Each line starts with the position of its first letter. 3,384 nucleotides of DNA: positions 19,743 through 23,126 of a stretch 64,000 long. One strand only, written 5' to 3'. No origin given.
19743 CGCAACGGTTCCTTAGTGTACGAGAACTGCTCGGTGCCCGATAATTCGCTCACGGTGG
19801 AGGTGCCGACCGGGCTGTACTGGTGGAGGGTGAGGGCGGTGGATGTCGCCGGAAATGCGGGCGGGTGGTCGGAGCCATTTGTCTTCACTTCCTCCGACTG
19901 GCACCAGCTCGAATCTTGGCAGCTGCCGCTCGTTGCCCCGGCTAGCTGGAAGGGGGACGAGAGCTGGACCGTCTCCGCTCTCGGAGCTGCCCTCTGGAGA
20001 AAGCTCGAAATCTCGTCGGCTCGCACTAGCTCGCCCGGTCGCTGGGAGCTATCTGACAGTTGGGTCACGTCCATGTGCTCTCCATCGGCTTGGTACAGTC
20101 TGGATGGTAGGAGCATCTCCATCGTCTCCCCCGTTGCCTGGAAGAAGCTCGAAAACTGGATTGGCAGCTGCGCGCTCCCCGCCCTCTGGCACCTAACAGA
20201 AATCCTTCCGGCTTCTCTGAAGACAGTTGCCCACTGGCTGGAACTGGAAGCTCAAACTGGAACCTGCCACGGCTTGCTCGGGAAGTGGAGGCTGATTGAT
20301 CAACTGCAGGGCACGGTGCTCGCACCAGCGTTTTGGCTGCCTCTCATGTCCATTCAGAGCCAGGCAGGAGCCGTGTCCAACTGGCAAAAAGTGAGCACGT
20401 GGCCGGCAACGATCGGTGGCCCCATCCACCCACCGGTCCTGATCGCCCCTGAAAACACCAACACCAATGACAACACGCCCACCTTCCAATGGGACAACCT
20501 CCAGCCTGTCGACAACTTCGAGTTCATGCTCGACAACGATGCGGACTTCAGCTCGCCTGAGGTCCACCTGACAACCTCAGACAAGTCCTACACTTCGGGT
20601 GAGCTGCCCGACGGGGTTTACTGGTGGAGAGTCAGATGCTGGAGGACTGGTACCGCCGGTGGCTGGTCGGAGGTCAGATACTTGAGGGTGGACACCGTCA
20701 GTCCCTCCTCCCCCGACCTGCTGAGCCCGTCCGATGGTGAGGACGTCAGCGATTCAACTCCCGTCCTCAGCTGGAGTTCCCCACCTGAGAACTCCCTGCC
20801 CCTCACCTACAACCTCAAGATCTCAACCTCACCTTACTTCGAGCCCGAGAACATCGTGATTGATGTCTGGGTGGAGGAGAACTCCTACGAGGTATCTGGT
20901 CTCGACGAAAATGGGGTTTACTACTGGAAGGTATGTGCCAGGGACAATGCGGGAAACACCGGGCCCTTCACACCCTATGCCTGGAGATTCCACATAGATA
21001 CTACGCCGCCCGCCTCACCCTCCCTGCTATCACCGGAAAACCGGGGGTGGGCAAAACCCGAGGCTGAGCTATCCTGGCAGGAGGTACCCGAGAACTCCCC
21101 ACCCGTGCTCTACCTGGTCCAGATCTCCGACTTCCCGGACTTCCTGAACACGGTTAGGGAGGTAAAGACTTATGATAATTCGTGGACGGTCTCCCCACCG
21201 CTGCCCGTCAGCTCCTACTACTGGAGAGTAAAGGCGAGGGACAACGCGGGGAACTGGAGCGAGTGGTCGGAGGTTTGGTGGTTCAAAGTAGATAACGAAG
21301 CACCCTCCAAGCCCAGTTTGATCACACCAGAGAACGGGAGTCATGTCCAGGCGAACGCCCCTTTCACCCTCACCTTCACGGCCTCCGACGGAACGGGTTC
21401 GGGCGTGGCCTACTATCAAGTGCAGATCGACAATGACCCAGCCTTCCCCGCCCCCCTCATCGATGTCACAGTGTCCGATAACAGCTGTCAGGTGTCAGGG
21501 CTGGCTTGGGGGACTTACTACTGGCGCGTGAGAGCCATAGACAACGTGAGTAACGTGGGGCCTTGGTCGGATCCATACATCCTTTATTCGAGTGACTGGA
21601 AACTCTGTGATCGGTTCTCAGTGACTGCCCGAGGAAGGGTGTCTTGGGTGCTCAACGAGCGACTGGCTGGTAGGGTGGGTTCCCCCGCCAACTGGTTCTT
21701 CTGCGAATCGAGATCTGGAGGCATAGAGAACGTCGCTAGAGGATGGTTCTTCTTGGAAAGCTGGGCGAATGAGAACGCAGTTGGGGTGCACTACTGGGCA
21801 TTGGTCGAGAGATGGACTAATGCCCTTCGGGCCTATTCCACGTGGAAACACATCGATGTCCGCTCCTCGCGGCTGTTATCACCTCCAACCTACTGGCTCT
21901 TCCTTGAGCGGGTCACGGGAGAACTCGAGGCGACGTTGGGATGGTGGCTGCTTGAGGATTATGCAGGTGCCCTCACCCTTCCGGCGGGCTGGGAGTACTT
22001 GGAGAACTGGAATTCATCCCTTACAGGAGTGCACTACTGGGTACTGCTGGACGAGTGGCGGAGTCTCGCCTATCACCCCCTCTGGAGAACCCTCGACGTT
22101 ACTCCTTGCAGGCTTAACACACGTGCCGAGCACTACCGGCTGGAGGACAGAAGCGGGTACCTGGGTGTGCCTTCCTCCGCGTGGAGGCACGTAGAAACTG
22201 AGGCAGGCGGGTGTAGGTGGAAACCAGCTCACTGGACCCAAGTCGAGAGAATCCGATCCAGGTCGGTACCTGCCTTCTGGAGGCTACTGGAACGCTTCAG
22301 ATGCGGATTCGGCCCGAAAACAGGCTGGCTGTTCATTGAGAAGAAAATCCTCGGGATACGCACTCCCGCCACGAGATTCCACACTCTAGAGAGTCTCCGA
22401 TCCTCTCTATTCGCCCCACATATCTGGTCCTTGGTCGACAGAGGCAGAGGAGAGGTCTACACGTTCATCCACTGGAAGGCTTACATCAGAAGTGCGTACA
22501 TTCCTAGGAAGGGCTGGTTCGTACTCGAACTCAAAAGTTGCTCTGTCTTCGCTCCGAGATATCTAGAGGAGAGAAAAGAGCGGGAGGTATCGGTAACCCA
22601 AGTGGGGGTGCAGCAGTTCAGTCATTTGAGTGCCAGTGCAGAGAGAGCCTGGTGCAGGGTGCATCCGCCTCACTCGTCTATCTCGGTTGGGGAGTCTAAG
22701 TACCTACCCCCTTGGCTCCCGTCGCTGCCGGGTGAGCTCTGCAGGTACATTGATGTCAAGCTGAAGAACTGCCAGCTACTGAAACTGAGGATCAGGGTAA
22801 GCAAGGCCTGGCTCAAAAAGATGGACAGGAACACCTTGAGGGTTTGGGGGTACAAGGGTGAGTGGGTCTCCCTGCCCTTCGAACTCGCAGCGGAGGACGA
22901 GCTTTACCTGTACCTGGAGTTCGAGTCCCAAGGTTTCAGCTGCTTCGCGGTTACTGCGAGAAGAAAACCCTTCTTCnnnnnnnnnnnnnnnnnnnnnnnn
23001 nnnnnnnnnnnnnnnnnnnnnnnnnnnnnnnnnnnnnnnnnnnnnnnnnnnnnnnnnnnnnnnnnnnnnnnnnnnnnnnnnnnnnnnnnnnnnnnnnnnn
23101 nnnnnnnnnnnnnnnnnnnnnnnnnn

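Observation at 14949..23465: Giant 2838-aa supermodular surface protein: 4 x (FN3-like array + Trp-periodic block) + TM + long basic tail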

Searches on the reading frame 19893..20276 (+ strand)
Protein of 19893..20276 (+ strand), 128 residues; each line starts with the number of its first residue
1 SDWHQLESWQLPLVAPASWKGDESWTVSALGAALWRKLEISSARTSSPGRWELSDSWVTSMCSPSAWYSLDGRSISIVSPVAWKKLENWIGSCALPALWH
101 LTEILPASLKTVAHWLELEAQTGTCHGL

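Call 58: predict_structure(alignment_id=A3)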
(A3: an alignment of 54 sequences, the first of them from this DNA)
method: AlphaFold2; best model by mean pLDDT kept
length: 128 residues; sequences in the alignment: 54
mean_pLDDT: 32.7   pTM: 0.23
mean pLDDT of the five models: 32.7, 31.8, 29.7, 29.6, 27.6
residues with pLDDT >= 90: 0; 70-90: 0; 50-70: 0; < 50: 128
segments of 3 or more residues with pLDDT < 50: 1-128
pLDDT, mean of each block of 10 residues (from residue 1): 34 35 31 35 34 35 33 32 33 31 29 32 28
secondary structure: DSSP gave nothing for this model
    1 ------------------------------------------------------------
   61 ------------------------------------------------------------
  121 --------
elements in order:

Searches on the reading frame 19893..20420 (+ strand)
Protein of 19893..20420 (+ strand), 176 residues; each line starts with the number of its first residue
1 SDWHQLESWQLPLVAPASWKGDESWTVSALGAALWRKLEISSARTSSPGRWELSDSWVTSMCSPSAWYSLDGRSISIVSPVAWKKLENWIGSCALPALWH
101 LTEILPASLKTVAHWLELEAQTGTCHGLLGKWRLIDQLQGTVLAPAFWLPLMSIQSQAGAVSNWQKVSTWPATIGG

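Call 45: search_protein_families(library=pfam, proteins=[window:19893-20420:+], max_evalue=10)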
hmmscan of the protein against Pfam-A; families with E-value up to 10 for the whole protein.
window:19893-20420:+ (176 aa): 1 family
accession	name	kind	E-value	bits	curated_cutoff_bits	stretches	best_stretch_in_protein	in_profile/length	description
PF12607.13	DUF3772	-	0.015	15.4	25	0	140-154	35-49/63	Protein of unknown function (DUF3772)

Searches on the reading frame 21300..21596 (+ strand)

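Call 78: search_protein_families(library=pfam, proteins=[window:21300-21596:+], max_evalue=0.01)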
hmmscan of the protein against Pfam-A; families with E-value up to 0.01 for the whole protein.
window:21300-21596:+ (99 aa): 4 families
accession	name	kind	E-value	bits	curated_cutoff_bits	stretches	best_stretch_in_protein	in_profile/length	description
PF17957.7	Big_7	-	6.3e-05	24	24.1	1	6-47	4-43/70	Bacterial Ig domain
PF00041.27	fn3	-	6.6e-05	23.5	25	1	14-92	9-80/84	Fibronectin type III domain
PF25788.1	Ig_Rha78A_N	-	0.0024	18.6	27.4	1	31-92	30-96/105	Rha78A-like, N-terminal immunoglobulin domain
PF14292.12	SusE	-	0.0052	17.4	25.2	1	17-66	30-80/106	SusE outer membrane protein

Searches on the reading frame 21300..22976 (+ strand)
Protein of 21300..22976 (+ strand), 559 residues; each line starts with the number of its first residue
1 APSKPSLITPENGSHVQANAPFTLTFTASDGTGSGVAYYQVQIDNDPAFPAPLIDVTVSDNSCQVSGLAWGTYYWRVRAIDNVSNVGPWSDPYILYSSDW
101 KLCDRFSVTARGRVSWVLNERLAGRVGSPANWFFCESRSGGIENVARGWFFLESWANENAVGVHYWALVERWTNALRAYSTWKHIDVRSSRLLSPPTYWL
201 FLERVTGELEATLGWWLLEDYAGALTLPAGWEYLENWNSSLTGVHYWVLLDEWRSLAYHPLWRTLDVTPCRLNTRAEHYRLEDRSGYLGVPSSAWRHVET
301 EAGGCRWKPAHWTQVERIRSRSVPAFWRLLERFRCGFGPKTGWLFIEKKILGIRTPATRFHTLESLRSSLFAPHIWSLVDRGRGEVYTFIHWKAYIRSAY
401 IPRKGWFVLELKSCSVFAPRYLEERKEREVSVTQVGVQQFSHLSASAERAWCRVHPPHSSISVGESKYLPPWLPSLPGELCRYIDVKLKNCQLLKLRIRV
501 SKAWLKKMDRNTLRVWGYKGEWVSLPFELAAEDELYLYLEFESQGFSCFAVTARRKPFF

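Call 46: predict_structure(alignment_id=A2)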
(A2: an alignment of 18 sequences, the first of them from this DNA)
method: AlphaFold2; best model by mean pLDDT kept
length: 559 residues; sequences in the alignment: 18
mean_pLDDT: 67.0   pTM: 0.33
mean pLDDT of the five models: 67.0, 59.9, 58.9, 58.9, 58.1
residues with pLDDT >= 90: 136; 70-90: 88; 50-70: 214; < 50: 121
segments of 3 or more residues with pLDDT < 50: 145-149, 161-163, 289-292, 304-311, 321-329, 334-345, 350-352, 354-360, 371-378, 385-422
pLDDT, mean of each block of 10 residues (from residue 1): 89 86 90 78 94 93 92 94 90 84 53 52 57 57 50 54 50 56 55 54 63 66 63 63 52 55 53 54 52 54 47 52 45 42 47 43 53 45 46 26 33 37 73 92 91 93 81 78 90 95 90 91 93 94 92 80
secondary structure, 60 per line:
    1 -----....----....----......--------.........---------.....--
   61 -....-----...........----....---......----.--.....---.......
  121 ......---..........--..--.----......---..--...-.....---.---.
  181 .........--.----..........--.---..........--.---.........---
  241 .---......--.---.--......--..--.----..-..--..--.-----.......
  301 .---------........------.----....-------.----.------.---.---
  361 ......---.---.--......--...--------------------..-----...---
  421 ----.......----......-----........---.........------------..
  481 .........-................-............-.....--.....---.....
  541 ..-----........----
elements in order: E6-9 E14-17 E22-27 E36-44 E54-58 E62-65 E71-81 E86-89 E93-98 E106-110 E114-126 E130-139 E151-156 E164-166 E168-172 E180-189 E197-206 E213-222 E229-237 E245-250 E260-265 E294-301 E311-318 E330-333 E361-366 E377-382 E385-387 E415-417 E425-431 E436-441 E447-454 E458-466 E479-489 E491-501 H502-506 E508-519 E521-525 E528-532 E536-542 E548-555

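Call 61: fold_search(model_id=the predicted structure, library=pdb)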
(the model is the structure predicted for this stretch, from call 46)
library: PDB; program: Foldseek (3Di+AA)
matches with E <= 10: 1802; with E <= 0.001: 14
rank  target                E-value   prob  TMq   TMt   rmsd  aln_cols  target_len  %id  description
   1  4yfe_A                1.2e-04  1.00  0.14  0.36   3.5        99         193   24  Crystal structure of PTP delta Fn1-Fn2 (released 2015-05-06)
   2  6pol_E                2.8e-04  1.00  0.13  0.54   4.2       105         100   26  Crystal structure of the human NELL1 EGF1-3-Robo3 FN1 complex (released 2020-05-06)
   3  6pol_C                2.8e-04  1.00  0.13  0.52   4.6       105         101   26  Crystal structure of the human NELL1 EGF1-3-Robo3 FN1 complex (released 2020-05-06)
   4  6pol_A                3.0e-04  1.00  0.13  0.56   4.6       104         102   27  Crystal structure of the human NELL1 EGF1-3-Robo3 FN1 complex (released 2020-05-06)
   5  6pog_A                3.1e-04  1.00  0.13  0.53   4.3       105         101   27  Crystal structure of the NELL2 EGF1-6-Robo3 FN1 complex (released 2020-05-06)
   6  2crz_MODEL_1_A        3.3e-04  1.00  0.14  0.62   3.6       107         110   23  Solution structure of the fifth FNIII domain of human fibronectin type III domain containing protein 3a (released 2005-11-20)
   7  1x4x_MODEL_1_A        4.8e-04  1.00  0.14  0.63   4.3       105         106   17  Solution structure of the 6th fibronectin type III domain from human fibronectin type III domain containing pr (released 2005-11-15)
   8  9kvu                  5.6e-04  1.00  0.15  0.77   2.6        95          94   22  Structure of B1 domain in the bifunctional enzyme CelAly (released 2026-03-18)
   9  4yfd_A                5.6e-04  1.00  0.14  0.15   3.6        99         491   24  Crystal structure PTP delta Ig1-Fn2 in complex with IL-1RAcP (released 2015-05-06)
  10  2db8_MODEL_1_A        7.1e-04  1.00  0.15  0.64   3.9       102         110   22  Solution structures of the fn3 domain of human Tripartite motif protein 9 (released 2006-06-15)
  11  4u49_A                7.5e-04  0.96  0.12  0.21  20.7       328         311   12  Crystal structure of Pectate Lyase Pel3 from Pectobacterium carotovorum with two monomers in the A.U (released 2015-08-05)
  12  7ceg_A                8.2e-04  1.00  0.14  0.19   3.4        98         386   23  Crystal structure of the complex between mouse PTP delta and neuroligin-3 (released 2021-02-24)
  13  8ot5_A                8.6e-04  1.00  0.14  0.63   3.8       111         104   15  Crystal structure of the titin domain Fn3-85 (released 2023-08-23)
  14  2jll                  9.5e-04  1.00  0.14  0.21   4.7       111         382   19  Crystal structure of NCAM2 IgIV-FN3II (released 2009-11-17)
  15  3b4n_A                1.0e-03  0.89  0.12  0.21  23.6       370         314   10  Crystal Structure Analysis of Pectate Lyase PelI from Erwinia chrysanthemi (released 2008-04-29)
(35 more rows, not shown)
